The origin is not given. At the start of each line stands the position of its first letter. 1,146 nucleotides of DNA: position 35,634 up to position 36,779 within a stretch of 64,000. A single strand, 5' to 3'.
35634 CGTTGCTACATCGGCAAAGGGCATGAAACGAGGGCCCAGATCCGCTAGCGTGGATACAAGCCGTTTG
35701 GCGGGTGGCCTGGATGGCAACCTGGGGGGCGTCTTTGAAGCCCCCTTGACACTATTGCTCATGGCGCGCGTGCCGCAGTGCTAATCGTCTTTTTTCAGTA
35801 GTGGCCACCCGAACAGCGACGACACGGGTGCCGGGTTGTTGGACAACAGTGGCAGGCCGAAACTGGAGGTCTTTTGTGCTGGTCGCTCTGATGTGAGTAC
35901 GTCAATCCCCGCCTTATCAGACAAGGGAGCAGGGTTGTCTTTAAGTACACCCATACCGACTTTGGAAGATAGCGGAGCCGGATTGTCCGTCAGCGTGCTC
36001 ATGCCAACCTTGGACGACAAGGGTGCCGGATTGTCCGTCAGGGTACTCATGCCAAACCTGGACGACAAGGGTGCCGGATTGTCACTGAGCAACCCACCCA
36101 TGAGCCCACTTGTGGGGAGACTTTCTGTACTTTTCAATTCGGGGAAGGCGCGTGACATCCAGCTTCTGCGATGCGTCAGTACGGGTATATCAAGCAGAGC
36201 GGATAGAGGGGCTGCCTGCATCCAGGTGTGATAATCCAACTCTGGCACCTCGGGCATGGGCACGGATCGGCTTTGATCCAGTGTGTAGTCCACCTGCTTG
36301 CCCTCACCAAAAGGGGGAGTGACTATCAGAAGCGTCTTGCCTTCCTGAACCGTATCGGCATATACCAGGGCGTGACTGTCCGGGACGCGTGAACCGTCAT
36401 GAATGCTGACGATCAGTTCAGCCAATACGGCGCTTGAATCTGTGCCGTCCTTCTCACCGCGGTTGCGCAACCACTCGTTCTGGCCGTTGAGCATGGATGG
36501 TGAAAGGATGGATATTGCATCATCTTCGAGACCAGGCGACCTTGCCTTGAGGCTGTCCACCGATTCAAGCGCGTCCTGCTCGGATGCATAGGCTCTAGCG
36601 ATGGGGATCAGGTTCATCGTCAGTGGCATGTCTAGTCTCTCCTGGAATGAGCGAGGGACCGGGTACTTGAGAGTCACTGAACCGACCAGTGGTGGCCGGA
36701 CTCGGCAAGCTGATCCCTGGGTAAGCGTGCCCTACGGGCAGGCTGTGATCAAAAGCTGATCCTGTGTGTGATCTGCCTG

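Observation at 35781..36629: Uncharacterised repeat protein inserted between pucA and pucC of the LH2 operon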

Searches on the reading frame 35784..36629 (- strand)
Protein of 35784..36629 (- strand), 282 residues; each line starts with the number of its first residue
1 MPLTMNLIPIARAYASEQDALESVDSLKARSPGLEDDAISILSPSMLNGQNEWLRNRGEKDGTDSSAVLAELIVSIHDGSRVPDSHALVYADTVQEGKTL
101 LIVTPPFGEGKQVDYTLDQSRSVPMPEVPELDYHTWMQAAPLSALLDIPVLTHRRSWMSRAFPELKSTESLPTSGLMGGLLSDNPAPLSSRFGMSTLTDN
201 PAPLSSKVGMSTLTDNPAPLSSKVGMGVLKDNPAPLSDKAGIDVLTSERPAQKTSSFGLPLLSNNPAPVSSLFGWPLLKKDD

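Call 5: search_protein_families(library=pfam, proteins=[window:35784-36629:-], max_evalue=1)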
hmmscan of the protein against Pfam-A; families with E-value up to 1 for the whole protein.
window:35784-36629:- (282 aa): 0 families

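Call 6: search_protein_families(library=ncbifam, proteins=[window:35784-36629:-], max_evalue=1)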
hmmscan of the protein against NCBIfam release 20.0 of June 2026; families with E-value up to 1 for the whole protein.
window:35784-36629:- (282 aa): 0 families

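Call 7: find_homologous_proteins(query=window:35784-36629:-, max_evalue=0.001)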
Query window:35784-36629:- (282 aa): 823 proteins with E <= 0.001 among 8000 candidates; the best 120 are listed.
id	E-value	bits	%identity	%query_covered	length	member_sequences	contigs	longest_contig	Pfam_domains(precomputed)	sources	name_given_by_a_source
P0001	4.5e-179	612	100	100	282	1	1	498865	-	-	-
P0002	7.5e-130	450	74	99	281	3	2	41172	-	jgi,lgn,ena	jgi:hypothetical protein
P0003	1.8e-121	423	69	99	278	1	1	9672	-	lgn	-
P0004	2.3e-114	399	58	99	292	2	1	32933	-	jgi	-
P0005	2.9e-105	370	62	99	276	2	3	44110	-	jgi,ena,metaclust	metaclust:\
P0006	6.6e-102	359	62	99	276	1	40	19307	-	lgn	-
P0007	9.2e-102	358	60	99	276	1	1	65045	-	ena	-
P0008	2.1e-96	341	57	99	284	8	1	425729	-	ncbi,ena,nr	ncbi:general stress protein [bacterium]|nr:general stress protein [bacterium]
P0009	3.8e-94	333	56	99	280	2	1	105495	-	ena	-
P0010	1.8e-92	328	55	99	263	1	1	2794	-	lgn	-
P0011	6.5e-91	323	58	99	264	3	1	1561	-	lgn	-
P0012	1.4e-90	321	57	99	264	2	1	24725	-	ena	-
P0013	1.5e-89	318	56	99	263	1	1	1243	-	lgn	-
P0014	6.1e-89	316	55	99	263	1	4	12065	-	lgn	-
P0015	1.5e-87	311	56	99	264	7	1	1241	-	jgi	-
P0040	1.2e-78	282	50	98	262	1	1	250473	-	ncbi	ncbi:MAG: hypothetical protein AB8B87_11660 [Granulosicoccus sp.]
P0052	3.9e-45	172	36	96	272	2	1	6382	-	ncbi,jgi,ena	jgi:hypothetical protein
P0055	3.8e-39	153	42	96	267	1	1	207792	-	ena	-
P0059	1.2e-34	138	34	97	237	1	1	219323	-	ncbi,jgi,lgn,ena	jgi:hypothetical protein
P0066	1.3e-31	128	35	96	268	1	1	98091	-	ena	-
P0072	2.8e-30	124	35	96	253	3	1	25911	-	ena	-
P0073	3.2e-30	123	33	95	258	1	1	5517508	-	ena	-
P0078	1.2e-29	122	34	94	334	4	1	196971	-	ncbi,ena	-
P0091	3.7e-27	113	35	98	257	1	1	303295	-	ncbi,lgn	ncbi:MAG: hypothetical protein AB8C46_10890 [Burkholderiaceae bacterium]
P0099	2.3e-26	111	33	98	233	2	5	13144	-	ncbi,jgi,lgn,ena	jgi:hypothetical protein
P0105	1.7e-25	108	32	100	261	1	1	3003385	-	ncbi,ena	-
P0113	6.9e-25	106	30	95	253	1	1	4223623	-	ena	-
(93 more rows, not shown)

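Call 9: find_encoding_contigs(protein=P0008, flank=6000, max_places=2)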
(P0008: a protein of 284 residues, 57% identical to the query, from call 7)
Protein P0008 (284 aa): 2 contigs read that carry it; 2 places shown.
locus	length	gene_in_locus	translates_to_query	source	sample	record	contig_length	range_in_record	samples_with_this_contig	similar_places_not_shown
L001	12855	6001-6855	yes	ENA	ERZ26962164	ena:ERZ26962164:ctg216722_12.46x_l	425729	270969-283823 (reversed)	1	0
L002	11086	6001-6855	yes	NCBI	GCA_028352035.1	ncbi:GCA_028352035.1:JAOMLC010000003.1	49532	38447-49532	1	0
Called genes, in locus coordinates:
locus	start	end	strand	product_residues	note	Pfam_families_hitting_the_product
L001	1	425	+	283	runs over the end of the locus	PF01774:UreD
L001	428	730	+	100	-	PF00547:Urease_gamma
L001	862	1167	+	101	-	PF00699:Urease_beta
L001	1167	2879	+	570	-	PF00449:Urease_alpha, PF01979:Amidohydro_1, PF07969:Amidohydro_3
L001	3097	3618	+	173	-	PF02814:UreE_N, PF05194:UreE_C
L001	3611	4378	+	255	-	PF01730:UreF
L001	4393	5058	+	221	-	PF03308:MeaB (weak), PF02492:cobW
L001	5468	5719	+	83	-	PF00556:LHC (weak)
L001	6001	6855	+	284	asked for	-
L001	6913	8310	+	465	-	PF03209:PUCC, PF07690:MFS_1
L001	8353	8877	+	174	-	PF01327:Pep_deformylase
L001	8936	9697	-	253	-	PF01061:ABC2_membrane, PF12698:ABC2_membrane_3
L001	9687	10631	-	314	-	PF00005:ABC_tran, PF13304:AAA_21 (faint)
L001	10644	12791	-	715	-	PF00512:HisKA, PF02518:HATPase_c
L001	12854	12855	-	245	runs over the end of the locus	PF00072:Response_reg, PF00486:Trans_reg_C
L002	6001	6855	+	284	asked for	-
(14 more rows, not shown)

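Call 10: find_encoding_contigs(protein=P0040, flank=6000, max_places=2)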
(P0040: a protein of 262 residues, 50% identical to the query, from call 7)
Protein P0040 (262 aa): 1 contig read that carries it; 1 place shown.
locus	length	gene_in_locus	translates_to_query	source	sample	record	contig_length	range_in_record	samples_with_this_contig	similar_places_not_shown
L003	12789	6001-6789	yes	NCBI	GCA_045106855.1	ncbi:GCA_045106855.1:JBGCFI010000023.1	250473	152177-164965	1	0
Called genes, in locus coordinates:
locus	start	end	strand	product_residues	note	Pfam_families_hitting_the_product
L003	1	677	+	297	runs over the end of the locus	PF01774:UreD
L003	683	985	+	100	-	PF00547:Urease_gamma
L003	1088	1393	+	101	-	PF00699:Urease_beta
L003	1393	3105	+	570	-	PF00449:Urease_alpha, PF01979:Amidohydro_1, PF07969:Amidohydro_3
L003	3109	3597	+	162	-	PF02814:UreE_N, PF05194:UreE_C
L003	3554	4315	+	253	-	PF01730:UreF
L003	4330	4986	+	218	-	PF03308:MeaB (faint), PF02492:cobW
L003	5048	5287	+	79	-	-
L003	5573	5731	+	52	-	PF00556:LHC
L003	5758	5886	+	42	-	PF00556:LHC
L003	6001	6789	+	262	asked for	-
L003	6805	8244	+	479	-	PF03209:PUCC, PF07690:MFS_1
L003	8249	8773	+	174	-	PF01327:Pep_deformylase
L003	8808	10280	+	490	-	PF01425:Amidase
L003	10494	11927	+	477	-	PF01425:Amidase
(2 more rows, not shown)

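Call 11: find_encoding_contigs(protein=P0091, flank=6000, max_places=1)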
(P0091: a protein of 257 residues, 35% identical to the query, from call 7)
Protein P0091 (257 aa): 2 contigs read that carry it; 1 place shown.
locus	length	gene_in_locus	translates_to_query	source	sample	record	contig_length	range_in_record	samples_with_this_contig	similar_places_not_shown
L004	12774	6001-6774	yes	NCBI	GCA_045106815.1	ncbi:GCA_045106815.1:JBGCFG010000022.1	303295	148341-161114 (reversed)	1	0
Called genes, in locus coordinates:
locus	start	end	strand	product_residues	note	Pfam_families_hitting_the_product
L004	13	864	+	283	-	PF02673:BacA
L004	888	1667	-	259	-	PF05721:PhyH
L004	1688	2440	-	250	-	PF02390:Methyltransf_4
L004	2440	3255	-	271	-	PF05690:ThiG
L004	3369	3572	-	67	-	PF02597:ThiS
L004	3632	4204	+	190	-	PF07606:DUF1569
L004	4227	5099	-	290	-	PF00378:ECH_1, PF16113:ECH_2, PF00378:ECH_1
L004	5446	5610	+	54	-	PF00556:LHC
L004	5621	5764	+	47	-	PF00556:LHC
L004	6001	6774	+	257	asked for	-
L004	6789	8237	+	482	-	PF03209:PUCC, PF07690:MFS_1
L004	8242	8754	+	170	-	PF01327:Pep_deformylase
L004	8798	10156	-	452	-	PF00202:Aminotran_3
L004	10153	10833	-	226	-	PF00702:Hydrolase, PF13419:HAD_2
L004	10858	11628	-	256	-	PF09339:HTH_IclR, PF01614:IclR_C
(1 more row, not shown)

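Call 12: find_encoding_contigs(protein=P0073, flank=6000, max_places=1)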
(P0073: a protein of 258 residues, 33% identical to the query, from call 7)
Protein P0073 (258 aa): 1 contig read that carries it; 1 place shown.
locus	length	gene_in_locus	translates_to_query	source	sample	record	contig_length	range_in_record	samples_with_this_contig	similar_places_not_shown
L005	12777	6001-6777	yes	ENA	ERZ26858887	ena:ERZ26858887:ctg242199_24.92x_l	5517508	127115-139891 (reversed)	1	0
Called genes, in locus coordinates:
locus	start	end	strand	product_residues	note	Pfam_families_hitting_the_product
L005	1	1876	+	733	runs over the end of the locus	PF00580:UvrD-helicase, PF13245:AAA_19, PF13604:AAA_30 (faint), PF13361:UvrD_C, PF13538:UvrD_C_2 (weak)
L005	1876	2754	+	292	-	PF06325:PrmA, PF05175:MTS (weak), PF13649:Methyltransf_25 (weak), PF13847:Methyltransf_31 (weak)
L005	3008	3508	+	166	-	-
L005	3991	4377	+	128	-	PF00556:LHC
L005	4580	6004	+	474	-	PF03209:PUCC, PF07690:MFS_1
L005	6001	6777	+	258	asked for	-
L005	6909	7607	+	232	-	PF01738:DLH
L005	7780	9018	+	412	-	PF02515:CoA_transf_3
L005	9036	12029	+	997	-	PF00535:Glycos_transf_2, PF13692:Glyco_trans_1_4, PF00534:Glycos_transf_1 (weak), PF13524:Glyco_trans_1_2 (weak)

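Call 13: find_encoding_contigs(protein=P0105, flank=6000, max_places=1)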
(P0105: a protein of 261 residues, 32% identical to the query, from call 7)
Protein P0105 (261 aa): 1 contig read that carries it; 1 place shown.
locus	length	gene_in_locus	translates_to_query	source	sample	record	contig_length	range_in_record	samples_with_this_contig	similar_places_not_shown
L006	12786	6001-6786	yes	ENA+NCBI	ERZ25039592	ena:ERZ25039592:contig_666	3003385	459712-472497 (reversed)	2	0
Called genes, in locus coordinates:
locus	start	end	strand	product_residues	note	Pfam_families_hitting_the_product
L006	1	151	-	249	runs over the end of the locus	PF00005:ABC_tran, PF02463:SMC_N (faint)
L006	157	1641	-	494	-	PF19295:SufBD_N, PF01458:SUFBD_core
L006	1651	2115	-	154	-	PF02082:Rrf2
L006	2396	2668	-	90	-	-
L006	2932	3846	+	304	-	PF00106:adh_short, PF08659:KR, PF13561:adh_short_C2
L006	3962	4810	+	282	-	-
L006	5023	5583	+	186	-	-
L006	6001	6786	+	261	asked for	-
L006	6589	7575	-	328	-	PF00551:Formyl_trans_N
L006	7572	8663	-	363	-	PF00586:AIRS, PF02769:AIRS_C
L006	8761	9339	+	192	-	PF01066:CDP-OH_P_transf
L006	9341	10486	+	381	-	PF01594:AI-2E_transport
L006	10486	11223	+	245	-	PF22688:Hda_lid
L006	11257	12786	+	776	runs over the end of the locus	PF13089:PP_kinase_N, PF02503:PP_kinase, PF17941:PP_kinase_C_1, PF13091:PLDc_2 (faint), PF13090:PP_kinase_C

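Call 14: find_encoding_contigs(protein=P0059, flank=6000, max_places=1)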
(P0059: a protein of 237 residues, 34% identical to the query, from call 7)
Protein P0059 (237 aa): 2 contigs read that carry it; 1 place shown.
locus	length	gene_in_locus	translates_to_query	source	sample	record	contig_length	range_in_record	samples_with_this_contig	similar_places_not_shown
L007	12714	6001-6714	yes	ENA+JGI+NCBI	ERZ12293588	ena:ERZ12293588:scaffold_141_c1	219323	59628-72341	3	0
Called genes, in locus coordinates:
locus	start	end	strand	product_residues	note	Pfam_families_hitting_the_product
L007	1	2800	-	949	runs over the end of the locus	PF13187:Fer4_9 (faint), PF12838:Fer4_7 (faint), PF13247:Fer4_11 (weak)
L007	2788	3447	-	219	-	PF14522:Cytochrome_C7 (faint), PF14537:Cytochrom_c3_2 (faint)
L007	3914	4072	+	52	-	PF00556:LHC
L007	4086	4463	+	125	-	PF00556:LHC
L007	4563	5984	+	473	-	PF07690:MFS_1, PF03209:PUCC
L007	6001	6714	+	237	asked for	-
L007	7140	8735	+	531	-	PF00264:Tyrosinase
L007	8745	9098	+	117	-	-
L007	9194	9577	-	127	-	PF06296:RelE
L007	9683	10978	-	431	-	PF06808:DctM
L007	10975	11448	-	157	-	PF04290:DctQ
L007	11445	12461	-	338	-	PF01209:Ubie_methyltran (weak), PF05175:MTS (weak), PF13489:Methyltransf_23, PF08241:Methyltransf_11, PF08242:Methyltransf_12, PF13649:Methyltransf_25, PF13847:Methyltransf_31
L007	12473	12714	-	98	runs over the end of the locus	-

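Call 17: search_solved_structures(query=A1, max_evalue=10, show_alignments=2)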
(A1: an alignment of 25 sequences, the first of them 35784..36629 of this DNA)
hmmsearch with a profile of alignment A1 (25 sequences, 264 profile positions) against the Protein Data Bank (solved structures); distinct sequences matched with E-value up to 10: 3.
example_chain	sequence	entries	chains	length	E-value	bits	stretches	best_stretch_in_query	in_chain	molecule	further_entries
6llq_A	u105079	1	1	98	0.81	12.1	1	6-65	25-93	VAL88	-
9v9b_A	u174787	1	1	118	1.6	11.2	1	6-50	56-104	Outer membrane beta-barrel domain-containing protein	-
2mh8_A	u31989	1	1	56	2.1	10.8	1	14-59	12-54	GA-79-MBP, maltose binding protein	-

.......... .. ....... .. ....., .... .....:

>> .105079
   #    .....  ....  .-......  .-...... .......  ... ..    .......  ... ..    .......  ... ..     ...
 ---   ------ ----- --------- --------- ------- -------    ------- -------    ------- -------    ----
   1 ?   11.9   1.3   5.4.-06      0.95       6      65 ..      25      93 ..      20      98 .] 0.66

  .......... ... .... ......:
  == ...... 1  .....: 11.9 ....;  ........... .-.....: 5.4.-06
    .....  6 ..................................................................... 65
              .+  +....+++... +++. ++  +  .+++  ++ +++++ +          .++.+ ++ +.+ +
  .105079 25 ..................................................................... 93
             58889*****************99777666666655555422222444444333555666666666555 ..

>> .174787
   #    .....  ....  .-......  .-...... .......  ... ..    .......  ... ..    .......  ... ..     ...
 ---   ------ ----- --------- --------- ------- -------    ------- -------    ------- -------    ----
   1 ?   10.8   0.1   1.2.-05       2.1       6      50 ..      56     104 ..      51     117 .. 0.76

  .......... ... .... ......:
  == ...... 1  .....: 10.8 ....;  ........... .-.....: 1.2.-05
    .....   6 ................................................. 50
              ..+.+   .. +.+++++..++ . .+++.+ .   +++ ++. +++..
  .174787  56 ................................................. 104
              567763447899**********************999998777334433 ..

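Call 19: find_related_loci(query=A2, collection=genome_contigs, flank=6000)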
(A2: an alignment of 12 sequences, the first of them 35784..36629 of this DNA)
Query A2 (282 aa) in genome_contigs; peptide patterns used: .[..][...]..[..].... (x = any residue, [..] = any of these).
95 stretches matched a pattern; 85 encode a relative of the query (tblastn E <= 1e-3); the best 80 are kept; 80 distinct loci.
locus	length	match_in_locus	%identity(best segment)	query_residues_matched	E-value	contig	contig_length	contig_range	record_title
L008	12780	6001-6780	52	5-282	5e-90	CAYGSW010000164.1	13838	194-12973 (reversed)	MAG TPA_asm: uncultured Granulosicoccaceae bacterium isolate ERP117304_co3_182 genome assembly, contig: NODE_6207_length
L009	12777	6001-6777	50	5-281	1e-86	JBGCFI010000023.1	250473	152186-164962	MAG: Granulosicoccus sp. isolate SGMAG-25 contig23, whole genome shotgun sequence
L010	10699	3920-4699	49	5-282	1e-85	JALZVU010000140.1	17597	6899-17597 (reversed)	MAG: Granulosicoccus sp. isolate g3_MAG_00002 g3_MAG_00002_000000000140, whole genome shotgun sequence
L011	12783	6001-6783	50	5-281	5e-85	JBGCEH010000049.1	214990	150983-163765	MAG: Granulosicoccus sp. isolate SGMAG-52 contig49, whole genome shotgun sequence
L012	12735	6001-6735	34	4-280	5e-38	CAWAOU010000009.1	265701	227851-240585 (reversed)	MAG: uncultured Gammaproteobacteria bacterium isolate MFD03804.bin.1.279 genome assembly, contig: contig_27888, whole ge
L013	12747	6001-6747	35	4-280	4e-37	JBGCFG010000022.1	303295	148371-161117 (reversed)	MAG: Burkholderiaceae bacterium isolate SGMAG-27 contig22, whole genome shotgun sequence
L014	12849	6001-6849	32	3-278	8e-33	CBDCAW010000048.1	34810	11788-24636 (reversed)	MAG: Granulosicoccaceae bacterium isolate 063d36f9-0927-4e6b-82e9-7393bce4cd57 genome assembly, contig: contig_48, whole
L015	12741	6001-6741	35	10-281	1e-29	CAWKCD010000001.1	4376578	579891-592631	MAG: uncultured Alphaproteobacteria bacterium isolate MFD04580.bin.1.170 genome assembly, contig: contig_2973, whole gen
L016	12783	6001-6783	36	10-280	2e-28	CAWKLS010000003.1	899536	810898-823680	MAG: uncultured Alphaproteobacteria bacterium isolate MFD04580.bin.1.28 genome assembly, contig: contig_3724, whole geno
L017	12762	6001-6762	32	10-278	2e-26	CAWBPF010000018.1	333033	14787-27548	MAG: uncultured Alphaproteobacteria bacterium isolate MFD09671.bin.2.115 genome assembly, contig: contig_53624, whole ge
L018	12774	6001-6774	31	10-281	4e-26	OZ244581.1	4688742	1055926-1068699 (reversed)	MAG: Acetobacteraceae bacterium isolate 4fe8c91e-f9c2-44c1-b511-22e9094fb0e2 genome assembly, chromosome: 1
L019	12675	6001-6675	36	61-281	6e-26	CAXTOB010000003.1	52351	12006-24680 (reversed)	MAG TPA_asm: uncultured Acetobacteraceae bacterium isolate public_SRR14722165_metawrap_bin.2 genome assembly, contig: pu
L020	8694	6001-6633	34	63-281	3e-25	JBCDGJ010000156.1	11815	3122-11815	MAG: Pseudomonadota bacterium isolate P01_H01_bin.13 k141_538369_length_11815_cov_13.0028, whole genome shotgun sequence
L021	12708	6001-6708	31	10-248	3e-25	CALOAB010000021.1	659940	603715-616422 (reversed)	MAG: uncultured Alphaproteobacteria bacterium isolate HOU_bin.0182 genome assembly, contig: contig_4979, whole genome sh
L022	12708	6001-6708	31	10-248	7e-25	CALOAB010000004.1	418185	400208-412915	MAG: uncultured Alphaproteobacteria bacterium isolate HOU_bin.0182 genome assembly, contig: contig_2223, whole genome sh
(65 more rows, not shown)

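Call 23: search_protein_families(library=pfam, alignment_id=A1, max_evalue=5)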
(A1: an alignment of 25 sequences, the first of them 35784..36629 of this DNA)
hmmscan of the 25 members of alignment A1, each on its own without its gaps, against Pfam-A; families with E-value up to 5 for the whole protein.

A. member 1, window:35784-36629:- (282 aa): 0 families

B. families by the number of members that match (of 25 scanned): 17 families
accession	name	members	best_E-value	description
PF11181.13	YflT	17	9.4e-05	Heat induced stress protein YflT domain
PF19818.4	DUF6301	6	0.0029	Family of unknown function (DUF6301)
PF24024.1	DUF7336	3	0.029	Domain of unknown function (DUF7336)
PF05036.18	SPOR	2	0.0093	SPOR domain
PF13399.11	LytR_C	2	0.16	LytR cell envelope-related transcriptional attenuator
PF14258.12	DUF4350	1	0.0044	Domain of unknown function (DUF4350)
PF13634.11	Nucleoporin_FG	1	0.017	Nucleoporin FG repeat region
PF25394.1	PEX6_vert_N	1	0.032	PEX6 N-terminal domain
PF02389.20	Cornifin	1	0.057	Cornifin (SPRR) family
PF19150.5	DUF5832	1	0.23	Family of unknown function (DUF5832)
PF04729.19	ASF1_hist_chap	1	0.23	ASF1 like histone chaperone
PF07411.17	DUF1508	1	0.26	Domain of unknown function (DUF1508)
PF18656.6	DUF5633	1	0.28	Family of unknown function (DUF5633)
PF16582.11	TPP_enzyme_M_2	1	0.28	Middle domain of thiamine pyrophosphate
PF24654.2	CEP76_N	1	0.29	CEP76 N-terminal domain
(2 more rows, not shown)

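Call 31: predict_structure(alignment_id=A3)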
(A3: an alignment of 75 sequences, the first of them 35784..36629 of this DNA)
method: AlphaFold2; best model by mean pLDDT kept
length: 282 residues; sequences in the alignment: 75
mean_pLDDT: 72.3   pTM: 0.52
mean pLDDT of the five models: 72.3, 71.8, 70.1, 68.3, 63.5
residues with pLDDT >= 90: 114; 70-90: 18; 50-70: 94; < 50: 56
segments of 3 or more residues with pLDDT < 50: 1-3, 135-137, 152-156, 167-172, 201-206, 213-232
pLDDT, mean of each block of 10 residues (from residue 1): 66 98 98 94 94 95 97 91 95 98 93 96 95 58 61 51 56 52 52 51 48 46 46 53 52 62 61 71 48
secondary structure, 60 per line:
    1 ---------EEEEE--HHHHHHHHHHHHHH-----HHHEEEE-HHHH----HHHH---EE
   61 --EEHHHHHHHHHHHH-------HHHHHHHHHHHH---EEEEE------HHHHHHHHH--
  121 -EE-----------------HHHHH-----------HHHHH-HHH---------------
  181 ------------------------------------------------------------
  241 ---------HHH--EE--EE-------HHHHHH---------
elements in order: E10-14 H17-30 E39-42 H44-47 H52-55 H65-76 H84-95 E99-103 H110-118 H141-145 H157-161 H268-273
